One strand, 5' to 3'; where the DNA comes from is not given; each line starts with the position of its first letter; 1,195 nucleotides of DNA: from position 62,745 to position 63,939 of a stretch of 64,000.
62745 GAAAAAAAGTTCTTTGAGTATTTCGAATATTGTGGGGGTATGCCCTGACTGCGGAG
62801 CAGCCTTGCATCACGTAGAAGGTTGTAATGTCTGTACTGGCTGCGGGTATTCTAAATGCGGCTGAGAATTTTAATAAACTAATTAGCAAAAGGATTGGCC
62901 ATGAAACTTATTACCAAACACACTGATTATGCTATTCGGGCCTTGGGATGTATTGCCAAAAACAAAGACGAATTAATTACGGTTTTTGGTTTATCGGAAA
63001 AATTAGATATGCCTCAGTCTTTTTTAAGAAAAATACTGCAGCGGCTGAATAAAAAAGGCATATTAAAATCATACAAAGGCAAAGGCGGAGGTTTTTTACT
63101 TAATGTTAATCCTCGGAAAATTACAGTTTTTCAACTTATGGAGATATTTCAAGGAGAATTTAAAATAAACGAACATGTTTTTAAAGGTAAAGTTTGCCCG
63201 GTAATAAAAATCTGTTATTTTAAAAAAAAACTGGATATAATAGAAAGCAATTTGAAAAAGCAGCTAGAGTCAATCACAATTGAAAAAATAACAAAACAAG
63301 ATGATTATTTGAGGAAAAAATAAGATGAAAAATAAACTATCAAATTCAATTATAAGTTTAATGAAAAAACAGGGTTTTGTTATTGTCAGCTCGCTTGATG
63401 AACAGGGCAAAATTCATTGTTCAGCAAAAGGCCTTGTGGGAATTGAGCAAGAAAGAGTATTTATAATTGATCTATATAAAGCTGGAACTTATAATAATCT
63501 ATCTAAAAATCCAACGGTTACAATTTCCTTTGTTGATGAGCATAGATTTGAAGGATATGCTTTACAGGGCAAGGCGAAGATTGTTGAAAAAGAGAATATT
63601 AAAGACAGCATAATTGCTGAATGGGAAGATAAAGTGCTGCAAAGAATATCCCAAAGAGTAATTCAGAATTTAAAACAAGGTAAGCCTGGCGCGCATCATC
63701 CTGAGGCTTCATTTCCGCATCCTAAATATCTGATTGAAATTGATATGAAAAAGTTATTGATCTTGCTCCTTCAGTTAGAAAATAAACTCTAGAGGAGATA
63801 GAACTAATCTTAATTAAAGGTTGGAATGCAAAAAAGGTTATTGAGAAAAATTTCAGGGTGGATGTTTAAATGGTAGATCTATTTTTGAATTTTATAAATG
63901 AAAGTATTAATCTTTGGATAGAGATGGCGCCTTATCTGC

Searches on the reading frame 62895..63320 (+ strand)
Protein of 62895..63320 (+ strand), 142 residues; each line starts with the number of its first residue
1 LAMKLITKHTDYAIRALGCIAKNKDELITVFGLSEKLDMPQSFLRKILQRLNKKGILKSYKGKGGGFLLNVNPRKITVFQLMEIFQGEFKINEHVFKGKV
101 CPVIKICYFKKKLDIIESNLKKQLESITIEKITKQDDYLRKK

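Call 10: search_protein_families(library=pfam, proteins=[window:62895-63320:+])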
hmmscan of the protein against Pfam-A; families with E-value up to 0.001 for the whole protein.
window:62895-63320:+ (142 aa): 2 families
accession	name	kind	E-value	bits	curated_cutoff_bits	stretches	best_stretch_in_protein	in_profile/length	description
PF02082.26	Rrf2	-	3.1e-26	92.5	30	1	6-134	1-131/132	Iron-dependent Transcriptional regulator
PF12802.13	MarR_2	-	0.00031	21.3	27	1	14-58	8-51/61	MarR family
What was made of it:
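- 62895..63323 (+): Rrf2-family transcriptional regulator, probably co-transcribed with nrdJ; candidate binder of the operator. Pfam Rrf2 (call 10).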

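Call 103: search_protein_families(library=ncbifam, proteins=[window:62895-63320:+], max_evalue=0.00001)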
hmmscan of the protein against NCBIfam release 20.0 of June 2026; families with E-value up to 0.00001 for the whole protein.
window:62895-63320:+ (142 aa): 8 families
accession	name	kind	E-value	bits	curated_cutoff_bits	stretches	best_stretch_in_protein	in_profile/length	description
TIGR00738.1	rrf2_super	superfamily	2.2e-26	92.3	73.3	1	6-134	3-132/132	Rrf2 family transcriptional regulator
NF008886.0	PRK11920.1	equivalog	1.3e-17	63.9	193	1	6-140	3-138/153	iron-responsive transcriptional regulator RirA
TIGR02944.1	suf_reg_Xantho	equivalog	3.1e-17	63.2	110.65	1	4-131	2-129/130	SUF system Fe-S cluster assembly regulator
TIGR02010.1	IscR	equivalog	4.2e-13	49.3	207.55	1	3-136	1-133/135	Fe-S cluster assembly transcriptional regulator IscR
NF008240.0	PRK11014.1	equivalog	3.7e-10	40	182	1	6-139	3-134/141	nitric oxide-sensing transcriptional repressor NsrR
NF041852.1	trans_reg_HypR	equivalog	1e-08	35.3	180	1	13-102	8-97/139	redox-sensitive transcriptional regulator HypR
NF047409.1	Cys_reg_CymR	equivalog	3.6e-08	33.6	195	1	3-135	1-126/139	cysteine metabolism transcriptional regulator CymR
NF008110.0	PRK10857.1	equivalog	3.7e-08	33.3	275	1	6-136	3-133/164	Fe-S cluster assembly transcriptional regulator IscR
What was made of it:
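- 62895..63323 (+): NCBIfam rrf2_super only, with no equivalog passed (call 103).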

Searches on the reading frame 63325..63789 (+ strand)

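Call 44: search_protein_families(library=pfam, proteins=[window:63325-63789:+])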
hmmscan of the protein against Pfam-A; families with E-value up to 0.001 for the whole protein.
window:63325-63789:+ (155 aa): 2 families
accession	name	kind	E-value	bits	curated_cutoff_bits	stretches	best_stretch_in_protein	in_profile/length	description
PF01243.27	PNPOx_N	-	8.7e-12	45.9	28.1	1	12-105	8-94/120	Pyridoxamine 5'-phosphate oxidase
PF04289.18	DUF447_N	-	0.00054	20.3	24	1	19-81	3-64/114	Protein of unknown function (DUF447) N-terminal domain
